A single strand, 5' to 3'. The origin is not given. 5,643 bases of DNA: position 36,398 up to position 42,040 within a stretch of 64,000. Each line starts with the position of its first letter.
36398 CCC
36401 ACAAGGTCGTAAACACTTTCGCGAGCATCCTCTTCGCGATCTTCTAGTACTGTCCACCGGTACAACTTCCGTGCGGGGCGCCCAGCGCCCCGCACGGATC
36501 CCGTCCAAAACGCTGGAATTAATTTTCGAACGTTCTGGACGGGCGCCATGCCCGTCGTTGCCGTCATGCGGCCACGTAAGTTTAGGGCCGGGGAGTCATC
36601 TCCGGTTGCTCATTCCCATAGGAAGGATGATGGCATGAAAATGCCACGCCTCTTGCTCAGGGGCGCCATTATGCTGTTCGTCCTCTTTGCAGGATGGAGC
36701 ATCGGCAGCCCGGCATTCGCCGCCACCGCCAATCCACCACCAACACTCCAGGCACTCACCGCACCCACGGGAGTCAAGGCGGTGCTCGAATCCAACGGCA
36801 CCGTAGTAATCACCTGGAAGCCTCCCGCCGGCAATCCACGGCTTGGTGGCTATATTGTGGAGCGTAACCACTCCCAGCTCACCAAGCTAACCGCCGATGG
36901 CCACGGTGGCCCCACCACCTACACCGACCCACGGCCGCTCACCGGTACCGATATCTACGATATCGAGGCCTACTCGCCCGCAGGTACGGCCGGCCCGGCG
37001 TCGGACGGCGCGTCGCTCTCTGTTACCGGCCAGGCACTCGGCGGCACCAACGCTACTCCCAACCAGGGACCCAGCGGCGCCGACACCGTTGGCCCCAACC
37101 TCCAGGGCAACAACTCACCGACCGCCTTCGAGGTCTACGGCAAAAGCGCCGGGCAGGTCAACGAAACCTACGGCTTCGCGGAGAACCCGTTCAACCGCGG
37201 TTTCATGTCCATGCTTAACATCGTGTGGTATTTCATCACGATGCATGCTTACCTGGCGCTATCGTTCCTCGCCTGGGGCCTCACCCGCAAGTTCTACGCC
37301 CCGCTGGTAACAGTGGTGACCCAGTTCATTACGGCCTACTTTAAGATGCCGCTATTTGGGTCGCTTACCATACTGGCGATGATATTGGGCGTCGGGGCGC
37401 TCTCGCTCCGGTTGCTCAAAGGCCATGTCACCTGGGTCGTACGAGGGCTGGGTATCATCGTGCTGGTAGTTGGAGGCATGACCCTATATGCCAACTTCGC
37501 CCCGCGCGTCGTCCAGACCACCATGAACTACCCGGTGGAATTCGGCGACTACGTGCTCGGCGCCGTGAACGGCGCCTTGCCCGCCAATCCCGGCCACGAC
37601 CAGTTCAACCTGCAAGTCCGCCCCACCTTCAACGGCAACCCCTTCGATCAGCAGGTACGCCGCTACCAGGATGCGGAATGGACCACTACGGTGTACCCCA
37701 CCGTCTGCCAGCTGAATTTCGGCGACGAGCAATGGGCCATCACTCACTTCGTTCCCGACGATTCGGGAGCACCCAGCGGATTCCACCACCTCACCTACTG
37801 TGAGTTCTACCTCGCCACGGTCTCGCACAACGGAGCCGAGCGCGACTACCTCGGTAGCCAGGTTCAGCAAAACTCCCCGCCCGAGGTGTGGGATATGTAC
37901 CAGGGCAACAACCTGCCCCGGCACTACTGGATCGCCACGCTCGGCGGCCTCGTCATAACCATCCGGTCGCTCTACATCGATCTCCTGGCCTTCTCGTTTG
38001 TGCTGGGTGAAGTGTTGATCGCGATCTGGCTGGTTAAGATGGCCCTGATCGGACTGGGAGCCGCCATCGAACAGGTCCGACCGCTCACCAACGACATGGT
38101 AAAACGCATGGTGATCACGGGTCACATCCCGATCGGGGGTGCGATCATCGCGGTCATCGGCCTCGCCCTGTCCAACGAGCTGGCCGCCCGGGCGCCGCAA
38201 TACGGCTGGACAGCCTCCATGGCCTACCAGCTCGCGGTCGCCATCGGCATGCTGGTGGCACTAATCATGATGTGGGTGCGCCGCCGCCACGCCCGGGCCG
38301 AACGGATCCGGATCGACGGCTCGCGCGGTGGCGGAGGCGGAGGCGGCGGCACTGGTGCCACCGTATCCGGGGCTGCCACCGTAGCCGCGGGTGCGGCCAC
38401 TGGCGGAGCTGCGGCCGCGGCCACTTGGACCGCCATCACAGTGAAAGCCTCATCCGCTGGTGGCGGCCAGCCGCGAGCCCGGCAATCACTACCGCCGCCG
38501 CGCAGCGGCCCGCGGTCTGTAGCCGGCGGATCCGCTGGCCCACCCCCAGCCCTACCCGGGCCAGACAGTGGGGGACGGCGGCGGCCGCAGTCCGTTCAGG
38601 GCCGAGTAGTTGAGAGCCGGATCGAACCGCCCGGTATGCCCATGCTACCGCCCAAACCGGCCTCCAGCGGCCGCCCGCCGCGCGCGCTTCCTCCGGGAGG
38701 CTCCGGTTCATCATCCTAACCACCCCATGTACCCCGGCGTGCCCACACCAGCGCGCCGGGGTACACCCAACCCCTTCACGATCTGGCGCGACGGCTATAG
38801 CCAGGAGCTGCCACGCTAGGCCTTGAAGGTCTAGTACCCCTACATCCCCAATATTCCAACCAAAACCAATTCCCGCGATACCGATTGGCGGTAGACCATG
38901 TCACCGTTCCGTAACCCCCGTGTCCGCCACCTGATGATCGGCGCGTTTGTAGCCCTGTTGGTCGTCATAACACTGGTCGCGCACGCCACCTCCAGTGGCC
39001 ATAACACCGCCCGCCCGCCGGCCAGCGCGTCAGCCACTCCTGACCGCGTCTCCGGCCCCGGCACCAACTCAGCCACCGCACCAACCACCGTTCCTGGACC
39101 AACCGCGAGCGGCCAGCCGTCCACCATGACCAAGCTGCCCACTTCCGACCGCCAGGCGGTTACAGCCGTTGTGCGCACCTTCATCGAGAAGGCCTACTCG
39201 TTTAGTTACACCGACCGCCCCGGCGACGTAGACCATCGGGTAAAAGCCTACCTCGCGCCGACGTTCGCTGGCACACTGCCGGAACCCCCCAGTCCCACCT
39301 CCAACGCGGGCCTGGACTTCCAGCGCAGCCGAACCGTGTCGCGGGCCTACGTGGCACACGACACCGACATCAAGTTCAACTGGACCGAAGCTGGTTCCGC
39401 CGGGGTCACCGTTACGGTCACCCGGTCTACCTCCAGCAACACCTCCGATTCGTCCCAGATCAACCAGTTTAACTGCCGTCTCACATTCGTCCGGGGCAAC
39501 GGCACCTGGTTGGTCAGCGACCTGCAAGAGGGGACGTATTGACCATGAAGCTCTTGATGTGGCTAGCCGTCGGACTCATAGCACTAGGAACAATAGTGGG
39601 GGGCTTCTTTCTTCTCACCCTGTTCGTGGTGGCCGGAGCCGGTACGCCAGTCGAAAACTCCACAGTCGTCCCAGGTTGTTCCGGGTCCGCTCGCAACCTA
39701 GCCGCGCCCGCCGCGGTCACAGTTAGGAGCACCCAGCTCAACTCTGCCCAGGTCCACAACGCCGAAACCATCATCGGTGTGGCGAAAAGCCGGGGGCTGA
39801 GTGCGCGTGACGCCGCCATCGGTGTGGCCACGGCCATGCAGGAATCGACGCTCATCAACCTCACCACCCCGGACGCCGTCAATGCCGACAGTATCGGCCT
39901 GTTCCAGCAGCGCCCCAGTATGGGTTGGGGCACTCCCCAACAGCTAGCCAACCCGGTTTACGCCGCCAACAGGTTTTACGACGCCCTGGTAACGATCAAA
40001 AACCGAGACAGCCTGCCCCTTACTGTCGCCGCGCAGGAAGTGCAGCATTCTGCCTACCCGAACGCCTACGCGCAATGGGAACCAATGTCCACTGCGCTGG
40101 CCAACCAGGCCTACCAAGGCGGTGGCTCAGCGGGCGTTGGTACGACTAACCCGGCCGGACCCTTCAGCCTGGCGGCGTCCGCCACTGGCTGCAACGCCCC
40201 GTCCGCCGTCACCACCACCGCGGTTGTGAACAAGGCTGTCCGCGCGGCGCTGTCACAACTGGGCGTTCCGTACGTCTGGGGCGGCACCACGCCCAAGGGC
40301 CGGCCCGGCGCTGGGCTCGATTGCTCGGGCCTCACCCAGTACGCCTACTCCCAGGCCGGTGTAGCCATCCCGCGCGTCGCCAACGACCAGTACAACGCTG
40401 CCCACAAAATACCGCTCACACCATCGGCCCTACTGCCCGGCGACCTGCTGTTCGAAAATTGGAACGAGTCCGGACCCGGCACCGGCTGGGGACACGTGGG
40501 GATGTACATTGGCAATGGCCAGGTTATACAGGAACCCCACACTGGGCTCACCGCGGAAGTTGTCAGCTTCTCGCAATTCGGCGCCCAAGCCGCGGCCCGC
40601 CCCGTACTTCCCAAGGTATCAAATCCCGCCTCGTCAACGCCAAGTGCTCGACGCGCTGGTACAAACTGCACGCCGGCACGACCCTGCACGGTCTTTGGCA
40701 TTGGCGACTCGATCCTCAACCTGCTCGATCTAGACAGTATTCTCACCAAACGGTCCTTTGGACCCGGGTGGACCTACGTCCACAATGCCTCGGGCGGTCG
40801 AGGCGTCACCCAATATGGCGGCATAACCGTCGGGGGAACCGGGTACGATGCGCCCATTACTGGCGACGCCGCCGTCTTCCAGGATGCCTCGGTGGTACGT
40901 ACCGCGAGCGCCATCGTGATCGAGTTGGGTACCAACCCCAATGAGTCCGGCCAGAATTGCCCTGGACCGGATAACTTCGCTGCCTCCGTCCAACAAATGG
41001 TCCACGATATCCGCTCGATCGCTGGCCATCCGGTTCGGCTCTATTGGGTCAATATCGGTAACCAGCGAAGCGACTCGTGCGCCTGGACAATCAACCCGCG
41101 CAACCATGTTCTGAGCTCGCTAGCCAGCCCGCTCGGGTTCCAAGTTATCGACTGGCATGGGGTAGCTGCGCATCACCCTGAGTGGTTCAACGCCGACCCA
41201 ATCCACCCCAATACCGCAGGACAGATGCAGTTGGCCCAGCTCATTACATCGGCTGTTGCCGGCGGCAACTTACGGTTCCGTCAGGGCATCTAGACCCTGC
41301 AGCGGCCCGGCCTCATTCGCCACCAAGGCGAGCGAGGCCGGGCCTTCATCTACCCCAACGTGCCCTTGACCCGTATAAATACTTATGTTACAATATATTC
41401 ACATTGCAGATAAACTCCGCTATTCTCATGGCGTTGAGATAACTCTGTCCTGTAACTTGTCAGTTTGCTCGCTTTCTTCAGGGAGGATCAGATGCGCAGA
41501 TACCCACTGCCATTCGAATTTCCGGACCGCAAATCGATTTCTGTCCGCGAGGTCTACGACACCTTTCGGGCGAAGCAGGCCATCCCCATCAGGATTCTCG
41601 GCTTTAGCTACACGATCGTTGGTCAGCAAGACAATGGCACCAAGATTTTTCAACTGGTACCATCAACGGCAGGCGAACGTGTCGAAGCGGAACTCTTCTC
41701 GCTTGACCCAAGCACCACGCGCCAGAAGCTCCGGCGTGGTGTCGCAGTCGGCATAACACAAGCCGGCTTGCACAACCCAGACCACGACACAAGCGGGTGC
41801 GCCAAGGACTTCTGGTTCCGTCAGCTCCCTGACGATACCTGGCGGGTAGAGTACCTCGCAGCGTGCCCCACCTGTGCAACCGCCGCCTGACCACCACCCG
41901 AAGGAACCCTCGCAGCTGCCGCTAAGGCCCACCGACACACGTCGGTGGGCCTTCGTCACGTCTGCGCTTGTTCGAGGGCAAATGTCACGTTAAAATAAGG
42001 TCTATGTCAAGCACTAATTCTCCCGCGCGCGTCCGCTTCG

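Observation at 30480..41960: Orphan VirB4-centred type-IV-secretion-like module without DNA-processing or mobility genes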

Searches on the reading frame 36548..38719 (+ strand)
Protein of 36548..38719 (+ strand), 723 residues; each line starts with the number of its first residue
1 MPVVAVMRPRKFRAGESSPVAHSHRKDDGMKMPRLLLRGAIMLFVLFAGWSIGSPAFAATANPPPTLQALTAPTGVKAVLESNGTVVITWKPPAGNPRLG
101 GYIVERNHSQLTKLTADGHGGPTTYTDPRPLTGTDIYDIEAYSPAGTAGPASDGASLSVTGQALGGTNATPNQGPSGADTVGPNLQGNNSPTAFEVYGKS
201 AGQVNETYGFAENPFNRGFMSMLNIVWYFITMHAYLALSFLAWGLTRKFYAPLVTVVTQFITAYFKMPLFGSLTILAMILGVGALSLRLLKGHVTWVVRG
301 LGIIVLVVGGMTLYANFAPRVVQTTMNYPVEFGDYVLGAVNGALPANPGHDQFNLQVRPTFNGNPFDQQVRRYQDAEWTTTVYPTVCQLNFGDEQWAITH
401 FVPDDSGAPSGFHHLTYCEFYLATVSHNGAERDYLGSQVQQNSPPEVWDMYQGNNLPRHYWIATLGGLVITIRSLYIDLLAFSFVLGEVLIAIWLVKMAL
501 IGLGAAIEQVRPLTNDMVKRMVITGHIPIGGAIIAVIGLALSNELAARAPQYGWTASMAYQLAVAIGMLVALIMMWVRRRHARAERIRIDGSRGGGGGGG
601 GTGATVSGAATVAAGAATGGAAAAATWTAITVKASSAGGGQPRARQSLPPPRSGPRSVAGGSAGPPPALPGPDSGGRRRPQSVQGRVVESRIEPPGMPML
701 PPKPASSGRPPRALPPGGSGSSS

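Call 3: search_protein_families(library=pfam, proteins=[window:36548-38719:+], max_evalue=0.01)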
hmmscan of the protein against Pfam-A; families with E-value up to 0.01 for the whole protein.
window:36548-38719:+ (723 aa): 0 families

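Call 5: search_protein_families(library=ncbifam, proteins=[window:36548-38719:+], max_evalue=0.01)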
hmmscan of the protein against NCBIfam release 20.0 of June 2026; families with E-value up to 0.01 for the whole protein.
window:36548-38719:+ (723 aa): 1 family
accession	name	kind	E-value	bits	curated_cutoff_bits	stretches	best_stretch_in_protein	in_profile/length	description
NF041611.1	exoglucan_CbhB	equivalog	0.0034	15.4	1950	1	57-177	693-806/997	exoglucanase CbhB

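Call 70: search_protein_families(library=phrogs, proteins=[window:36548-38719:+], max_evalue=0.01)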
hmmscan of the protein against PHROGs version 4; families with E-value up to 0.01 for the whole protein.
window:36548-38719:+ (723 aa): 0 families

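Call 103: search_dna_similar(query=window:36635-38719:+, collection=plasmids, mode=protein, max_evalue=0.001, max_rows=12)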
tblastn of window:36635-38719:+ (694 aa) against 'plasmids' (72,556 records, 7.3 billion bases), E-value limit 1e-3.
No match.

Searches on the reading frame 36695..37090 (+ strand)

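Call 90: search_protein_families(library=pfam, proteins=[window:36695-37090:+], max_evalue=0.1)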
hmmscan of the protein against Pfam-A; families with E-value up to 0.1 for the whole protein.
window:36695-37090:+ (132 aa): 1 family
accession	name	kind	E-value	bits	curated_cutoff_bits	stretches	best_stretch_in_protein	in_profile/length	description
PF00041.27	fn3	-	0.0043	17.7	25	1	23-67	2-45/84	Fibronectin type III domain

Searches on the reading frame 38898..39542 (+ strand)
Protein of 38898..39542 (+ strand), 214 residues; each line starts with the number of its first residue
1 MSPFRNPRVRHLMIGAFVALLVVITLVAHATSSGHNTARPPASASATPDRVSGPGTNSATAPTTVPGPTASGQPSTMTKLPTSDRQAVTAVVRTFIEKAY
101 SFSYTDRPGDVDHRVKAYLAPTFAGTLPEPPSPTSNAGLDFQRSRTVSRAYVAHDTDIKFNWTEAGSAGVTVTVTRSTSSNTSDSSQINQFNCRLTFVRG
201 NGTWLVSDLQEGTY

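Call 3: search_protein_families(library=pfam, proteins=[window:38898-39542:+], max_evalue=0.01)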
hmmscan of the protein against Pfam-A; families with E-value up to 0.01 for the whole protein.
window:38898-39542:+ (214 aa): 1 family
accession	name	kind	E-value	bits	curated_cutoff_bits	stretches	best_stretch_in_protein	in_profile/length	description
PF23714.1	Rv3627c_N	-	0.0017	18.7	27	1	1-54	1-58/58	Carboxypeptidase Rv3627c-like, N-terminal domain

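Call 5: search_protein_families(library=ncbifam, proteins=[window:38898-39542:+], max_evalue=0.01)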
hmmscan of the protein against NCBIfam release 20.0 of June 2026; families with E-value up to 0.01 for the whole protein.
window:38898-39542:+ (214 aa): 0 families

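Call 64: search_protein_families(library=pfam, alignment_id=A4, max_evalue=1)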
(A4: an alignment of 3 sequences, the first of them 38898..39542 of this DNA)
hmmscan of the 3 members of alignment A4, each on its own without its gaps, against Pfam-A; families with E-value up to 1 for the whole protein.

A. member 1, window:38898-39542:+ (214 aa): 2 families
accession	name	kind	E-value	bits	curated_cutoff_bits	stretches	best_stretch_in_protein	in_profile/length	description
PF23714.1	Rv3627c_N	-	0.0017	18.7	27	1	1-54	1-58/58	Carboxypeptidase Rv3627c-like, N-terminal domain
PF16195.10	UBA2_C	-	0.16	12.9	25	1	47-99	2-53/95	SUMO-activating enzyme subunit 2 C-terminus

B. families by the number of members that match (of 3 scanned): 4 families
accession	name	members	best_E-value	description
PF23714.1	Rv3627c_N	1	0.0017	Carboxypeptidase Rv3627c-like, N-terminal domain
PF04226.18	Transgly_assoc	1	0.0059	Transglycosylase associated protein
PF16195.10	UBA2_C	1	0.16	SUMO-activating enzyme subunit 2 C-terminus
PF24020.1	DUF7333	1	0.87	Family of unknown function (DUF7333)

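Call 65: search_solved_structures(query=A4, max_evalue=10)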
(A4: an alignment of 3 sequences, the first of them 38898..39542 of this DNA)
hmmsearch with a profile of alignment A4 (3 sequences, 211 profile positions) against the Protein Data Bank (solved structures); distinct sequences matched with E-value up to 10: 6.
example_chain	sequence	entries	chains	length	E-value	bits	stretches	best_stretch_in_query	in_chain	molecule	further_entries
6d7k_A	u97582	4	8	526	0.16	14.6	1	63-123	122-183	Methane monooxygenase hydroxylase, MmoX1 | Methane monooxygenase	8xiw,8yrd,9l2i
7m8q_A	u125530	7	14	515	0.16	14.6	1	63-123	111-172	Methane monooxygenase component A alpha chain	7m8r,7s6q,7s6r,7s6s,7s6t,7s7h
1mhy_D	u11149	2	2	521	0.16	14.6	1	63-123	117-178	METHANE MONOOXYGENASE HYDROXYLASE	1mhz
6vk4_A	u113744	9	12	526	0.16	14.6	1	63-123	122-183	Methane monooxygenase component A alpha chain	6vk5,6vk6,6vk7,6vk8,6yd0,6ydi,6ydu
2wzr_3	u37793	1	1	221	0.36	13.5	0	100-134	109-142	POLYPROTEIN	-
9wcx_q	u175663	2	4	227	0.78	12.4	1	38-103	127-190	Lipoprotein lpqE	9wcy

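Call 70: search_protein_families(library=phrogs, proteins=[window:38898-39542:+], max_evalue=0.01)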
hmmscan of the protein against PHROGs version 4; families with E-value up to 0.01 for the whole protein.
window:38898-39542:+ (214 aa): 0 families

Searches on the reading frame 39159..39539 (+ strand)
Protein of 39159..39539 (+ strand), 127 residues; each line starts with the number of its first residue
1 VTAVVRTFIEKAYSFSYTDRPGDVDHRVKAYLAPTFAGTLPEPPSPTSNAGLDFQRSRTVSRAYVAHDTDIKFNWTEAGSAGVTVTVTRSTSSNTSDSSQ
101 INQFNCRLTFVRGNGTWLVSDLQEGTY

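Call 71: predict_structure(protein=window:39159-39539:+)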
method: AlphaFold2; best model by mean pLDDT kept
length: 127 residues; sequences in the alignment: 1
mean_pLDDT: 35.6   pTM: 0.27
mean pLDDT of the five models: 35.6, 34.5, 32.9, 32.2, 29.9
residues with pLDDT >= 90: 0; 70-90: 0; 50-70: 0; < 50: 127
segments of 3 or more residues with pLDDT < 50: 1-127
pLDDT, mean of each block of 10 residues (from residue 1): 35 31 28 30 33 26 32 42 42 40 43 42 39
secondary structure, 60 per line:
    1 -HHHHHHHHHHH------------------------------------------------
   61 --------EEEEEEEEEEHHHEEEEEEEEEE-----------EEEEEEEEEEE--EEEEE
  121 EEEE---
elements in order: H2-12 E69-78 E82-91 E103-113 E116-124

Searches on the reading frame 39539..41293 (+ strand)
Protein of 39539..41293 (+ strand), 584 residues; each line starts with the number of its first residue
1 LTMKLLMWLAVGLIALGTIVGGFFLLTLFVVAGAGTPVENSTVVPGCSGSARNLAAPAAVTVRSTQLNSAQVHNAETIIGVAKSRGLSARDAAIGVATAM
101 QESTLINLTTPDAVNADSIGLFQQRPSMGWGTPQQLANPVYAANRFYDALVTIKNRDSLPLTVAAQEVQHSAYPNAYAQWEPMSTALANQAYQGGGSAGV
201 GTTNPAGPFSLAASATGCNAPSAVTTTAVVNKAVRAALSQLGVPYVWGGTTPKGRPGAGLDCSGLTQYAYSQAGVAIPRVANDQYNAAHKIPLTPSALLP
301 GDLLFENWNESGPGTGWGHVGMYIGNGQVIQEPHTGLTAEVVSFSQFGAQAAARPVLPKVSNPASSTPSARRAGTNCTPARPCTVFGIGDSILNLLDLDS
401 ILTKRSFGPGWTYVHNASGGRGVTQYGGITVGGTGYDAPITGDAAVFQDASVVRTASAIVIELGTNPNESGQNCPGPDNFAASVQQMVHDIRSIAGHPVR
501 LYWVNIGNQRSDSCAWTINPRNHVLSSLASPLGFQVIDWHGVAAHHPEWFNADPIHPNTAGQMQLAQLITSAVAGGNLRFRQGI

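Call 3: search_protein_families(library=pfam, proteins=[window:39539-41293:+], max_evalue=0.01)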
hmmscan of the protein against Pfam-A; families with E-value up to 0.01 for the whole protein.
window:39539-41293:+ (584 aa): 2 families
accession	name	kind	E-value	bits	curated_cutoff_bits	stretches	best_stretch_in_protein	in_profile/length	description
PF00877.26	NLPC_P60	-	8.2e-23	80.8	23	1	242-342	1-91/105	NlpC/P60 family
PF13472.12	Lipase_GDSL_2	-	1.1e-09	39.5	32.9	1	388-562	2-176/178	GDSL-like Lipase/Acylhydrolase family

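Call 5: search_protein_families(library=ncbifam, proteins=[window:39539-41293:+], max_evalue=0.01)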
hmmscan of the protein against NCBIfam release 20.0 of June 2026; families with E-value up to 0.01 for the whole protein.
window:39539-41293:+ (584 aa): 9 families
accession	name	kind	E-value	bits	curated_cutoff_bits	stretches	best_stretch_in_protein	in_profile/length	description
NF033742.1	NlpC_p60_RipB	exception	6.6e-23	81.4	335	1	216-347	63-194/206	NlpC/P60 family peptidoglycan endopeptidase RipB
NF033743.1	NlpC_inact_RipD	exception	1.1e-19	70.6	215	2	258-341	91-166/181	NlpC/P60 family peptidoglycan-binding protein RipD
NF033741.1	NlpC_p60_RipA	exception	5.6e-19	68.5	625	1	230-342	328-440/457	NlpC/P60 family peptidoglycan endopeptidase RipA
NF046048.1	NlpC_P60_DIP1281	equivalog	1.7e-18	66.8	517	1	219-341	441-571/587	DIP1281 family NlpC/P60 protein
NF010495.0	PRK13914.1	equivalog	2.7e-17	62.9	647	1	212-344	347-468/481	invasion associated endopeptidase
NF038345.1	wall_hydro_RipC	exception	4.8e-16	59.1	425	1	208-341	227-348/362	peptidoglycan hydrolase RipC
NF040678.1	EntFM_CwpFM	equivalog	4.5e-12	45.7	720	1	196-337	279-410/430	enterotoxin EntFM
NF042968.1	AcxylEst_AxeA1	equivalog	6.7e-08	31.3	700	1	437-569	327-459/459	acetylxylan esterase AxeA1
NF008096.1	PRK10838.1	equivalog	4.5e-07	29.8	186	1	232-331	70-158/189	bifunctional murein DD-endopeptidase/murein LD-carboxypeptidase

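Call 70: search_protein_families(library=phrogs, proteins=[window:39539-41293:+], max_evalue=0.01)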
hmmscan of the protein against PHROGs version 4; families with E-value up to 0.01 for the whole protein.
window:39539-41293:+ (584 aa): 10 families
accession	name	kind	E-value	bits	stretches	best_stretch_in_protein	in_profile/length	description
phrog_10030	-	tail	5.1e-43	147.7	1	64-197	1760-1892/2105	tail length tape measure protein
phrog_329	-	tail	2.5e-24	86.6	1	217-349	530-646/949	minor tail protein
phrog_2810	-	head and packaging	4.2e-23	82.6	1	98-352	340-618/952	virion structural protein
phrog_12508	-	unknown function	7.4e-22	79.1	1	222-345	132-245/260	-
phrog_400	-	tail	2.1e-20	74.2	1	226-343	525-635/654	tail protein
phrog_29272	-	lysis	4.6e-19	69.8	1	65-196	166-293/436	endolysin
phrog_25111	-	tail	1.8e-14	54.7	1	230-331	212-306/333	tail protein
phrog_700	-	lysis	1.8e-06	28.6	1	66-196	10-177/491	endolysin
phrog_1015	-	tail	4e-06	26.7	1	210-345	642-779/795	tail protein with lysin activity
phrog_20677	-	unknown function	0.0034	16.8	1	253-355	450-556/631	-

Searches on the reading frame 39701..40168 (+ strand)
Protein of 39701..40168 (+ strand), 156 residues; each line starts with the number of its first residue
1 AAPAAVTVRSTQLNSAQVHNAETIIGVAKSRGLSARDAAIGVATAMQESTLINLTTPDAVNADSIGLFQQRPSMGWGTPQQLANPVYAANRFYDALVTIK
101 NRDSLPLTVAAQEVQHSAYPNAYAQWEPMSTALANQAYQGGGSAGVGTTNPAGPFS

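Call 90: search_protein_families(library=pfam, proteins=[window:39701-40168:+], max_evalue=0.1)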
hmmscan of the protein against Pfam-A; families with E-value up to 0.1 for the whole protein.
window:39701-40168:+ (156 aa): 2 families
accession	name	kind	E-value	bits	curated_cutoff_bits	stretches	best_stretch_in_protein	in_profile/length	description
PF18896.5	SLT_3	-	0.0054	17.6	27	1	27-93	3-75/89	Lysozyme like domain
PF00381.24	PTS-HPr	-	0.011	16.2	23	1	25-65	5-45/81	PTS HPr component phosphorylation site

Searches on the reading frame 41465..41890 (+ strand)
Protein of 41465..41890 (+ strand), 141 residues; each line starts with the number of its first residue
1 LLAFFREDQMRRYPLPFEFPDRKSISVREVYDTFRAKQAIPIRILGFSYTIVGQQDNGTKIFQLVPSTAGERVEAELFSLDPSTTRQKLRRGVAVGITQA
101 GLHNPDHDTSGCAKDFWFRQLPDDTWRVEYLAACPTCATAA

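Call 3: search_protein_families(library=pfam, proteins=[window:41465-41890:+], max_evalue=0.01)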
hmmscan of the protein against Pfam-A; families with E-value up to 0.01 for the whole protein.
window:41465-41890:+ (141 aa): 0 families

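Call 5: search_protein_families(library=ncbifam, proteins=[window:41465-41890:+], max_evalue=0.01)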
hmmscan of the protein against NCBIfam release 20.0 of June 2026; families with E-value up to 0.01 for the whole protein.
window:41465-41890:+ (141 aa): 0 families

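Call 70: search_protein_families(library=phrogs, proteins=[window:41465-41890:+], max_evalue=0.01)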
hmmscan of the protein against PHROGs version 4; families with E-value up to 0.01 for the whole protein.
window:41465-41890:+ (141 aa): 0 families

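Call 90: search_protein_families(library=pfam, proteins=[window:41492-41890:+], max_evalue=0.1)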
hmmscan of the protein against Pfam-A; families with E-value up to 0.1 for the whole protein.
window:41492-41890:+ (132 aa): 0 families
